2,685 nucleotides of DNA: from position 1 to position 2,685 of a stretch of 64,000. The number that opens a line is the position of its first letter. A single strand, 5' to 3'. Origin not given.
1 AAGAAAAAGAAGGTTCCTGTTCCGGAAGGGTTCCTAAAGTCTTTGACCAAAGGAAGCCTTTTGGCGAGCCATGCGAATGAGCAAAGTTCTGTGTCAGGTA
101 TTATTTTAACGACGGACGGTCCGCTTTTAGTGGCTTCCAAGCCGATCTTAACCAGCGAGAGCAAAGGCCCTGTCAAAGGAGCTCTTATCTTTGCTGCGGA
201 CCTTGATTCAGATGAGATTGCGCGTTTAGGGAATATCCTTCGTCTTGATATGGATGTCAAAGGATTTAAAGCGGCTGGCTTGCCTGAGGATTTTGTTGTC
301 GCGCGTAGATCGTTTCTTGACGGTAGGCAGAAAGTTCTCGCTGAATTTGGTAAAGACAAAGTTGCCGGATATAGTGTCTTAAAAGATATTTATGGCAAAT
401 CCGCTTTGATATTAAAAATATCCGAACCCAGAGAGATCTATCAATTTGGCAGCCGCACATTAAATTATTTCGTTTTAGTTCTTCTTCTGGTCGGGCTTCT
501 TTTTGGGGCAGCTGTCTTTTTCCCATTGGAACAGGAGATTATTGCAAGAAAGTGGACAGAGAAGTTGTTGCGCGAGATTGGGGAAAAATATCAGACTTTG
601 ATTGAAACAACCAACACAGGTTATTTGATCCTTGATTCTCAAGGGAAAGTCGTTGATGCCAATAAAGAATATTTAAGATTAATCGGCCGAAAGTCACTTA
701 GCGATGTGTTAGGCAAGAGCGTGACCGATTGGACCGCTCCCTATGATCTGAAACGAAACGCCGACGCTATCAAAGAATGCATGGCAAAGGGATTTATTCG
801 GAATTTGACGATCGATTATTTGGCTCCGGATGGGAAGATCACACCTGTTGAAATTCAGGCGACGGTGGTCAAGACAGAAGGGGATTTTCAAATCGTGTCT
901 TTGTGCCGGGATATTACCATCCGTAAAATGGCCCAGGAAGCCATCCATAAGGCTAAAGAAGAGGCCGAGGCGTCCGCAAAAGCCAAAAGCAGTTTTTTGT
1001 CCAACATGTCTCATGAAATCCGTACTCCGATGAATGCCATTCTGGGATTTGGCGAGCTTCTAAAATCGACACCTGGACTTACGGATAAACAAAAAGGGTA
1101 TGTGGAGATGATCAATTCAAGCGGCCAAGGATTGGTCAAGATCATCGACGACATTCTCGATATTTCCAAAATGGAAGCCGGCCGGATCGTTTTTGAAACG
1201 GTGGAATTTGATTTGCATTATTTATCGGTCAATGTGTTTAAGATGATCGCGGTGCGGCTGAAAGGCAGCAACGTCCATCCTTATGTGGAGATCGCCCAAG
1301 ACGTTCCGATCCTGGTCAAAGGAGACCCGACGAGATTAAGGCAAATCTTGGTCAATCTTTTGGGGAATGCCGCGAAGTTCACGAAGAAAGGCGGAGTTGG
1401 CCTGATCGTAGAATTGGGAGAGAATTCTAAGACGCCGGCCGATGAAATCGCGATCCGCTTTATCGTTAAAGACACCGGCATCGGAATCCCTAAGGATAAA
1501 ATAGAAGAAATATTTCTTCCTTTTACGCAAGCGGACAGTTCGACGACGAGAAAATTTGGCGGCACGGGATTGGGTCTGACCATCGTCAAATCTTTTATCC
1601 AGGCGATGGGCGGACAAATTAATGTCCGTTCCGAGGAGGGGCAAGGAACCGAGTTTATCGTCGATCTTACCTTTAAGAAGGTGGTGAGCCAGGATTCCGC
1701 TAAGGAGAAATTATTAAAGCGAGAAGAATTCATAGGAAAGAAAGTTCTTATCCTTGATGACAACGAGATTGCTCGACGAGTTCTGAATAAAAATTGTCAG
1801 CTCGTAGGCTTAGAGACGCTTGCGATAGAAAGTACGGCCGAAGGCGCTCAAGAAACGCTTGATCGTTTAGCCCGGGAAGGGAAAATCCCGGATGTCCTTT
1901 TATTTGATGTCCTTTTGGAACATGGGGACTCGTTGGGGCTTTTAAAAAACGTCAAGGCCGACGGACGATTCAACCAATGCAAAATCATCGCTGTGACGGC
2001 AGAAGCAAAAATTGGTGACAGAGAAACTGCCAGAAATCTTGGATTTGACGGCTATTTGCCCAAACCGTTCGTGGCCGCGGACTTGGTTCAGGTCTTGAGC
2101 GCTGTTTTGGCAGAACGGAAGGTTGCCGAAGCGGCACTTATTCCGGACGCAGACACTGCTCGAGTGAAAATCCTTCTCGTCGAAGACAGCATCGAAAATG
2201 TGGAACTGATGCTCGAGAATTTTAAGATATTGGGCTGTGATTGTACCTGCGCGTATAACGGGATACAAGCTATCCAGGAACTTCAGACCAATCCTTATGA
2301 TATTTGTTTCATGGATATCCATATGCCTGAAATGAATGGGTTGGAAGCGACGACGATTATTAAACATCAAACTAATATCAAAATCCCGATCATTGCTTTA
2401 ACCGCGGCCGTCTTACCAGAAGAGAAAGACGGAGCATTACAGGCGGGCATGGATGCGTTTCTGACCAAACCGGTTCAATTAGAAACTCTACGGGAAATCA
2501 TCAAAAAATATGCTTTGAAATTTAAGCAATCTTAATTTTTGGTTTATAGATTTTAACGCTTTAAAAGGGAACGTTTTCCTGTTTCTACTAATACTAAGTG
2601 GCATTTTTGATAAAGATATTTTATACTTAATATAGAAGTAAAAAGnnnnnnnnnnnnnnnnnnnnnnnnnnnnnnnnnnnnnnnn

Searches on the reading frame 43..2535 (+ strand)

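Call 7: search_protein_families(library=pfam, proteins=[window:43-2535:+], max_evalue=0.001)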
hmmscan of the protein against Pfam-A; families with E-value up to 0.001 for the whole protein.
window:43-2535:+ (830 aa): 8 families
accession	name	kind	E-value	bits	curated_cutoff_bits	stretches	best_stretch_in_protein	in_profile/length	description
PF00072.30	Response_reg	-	6.5e-39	133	30.2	2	710-820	1-110/111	Response regulator receiver domain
PF02518.31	HATPase_c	-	1.2e-28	100.2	26.4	1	427-544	1-109/111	Histidine kinase-, DNA gyrase B-, and HSP90-like ATPase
PF00512.31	HisKA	-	1e-20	74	26.9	1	314-380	1-66/66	His Kinase A (phospho-acceptor) domain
PF05228.19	CHASE4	-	6.7e-14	52.7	26.2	1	9-71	75-138/140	CHASE4 domain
PF13426.13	PAS_9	-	1.8e-11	44.7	27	1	192-292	2-102/103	PAS domain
PF00989.32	PAS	-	1.1e-09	38.7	22.6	1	181-291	1-113/113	PAS fold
PF08448.16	PAS_4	-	1.8e-07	31.8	23.1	1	192-295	6-109/110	PAS fold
PF13188.13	PAS_8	-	1.5e-06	28.3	21.8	1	181-234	1-51/65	PAS domain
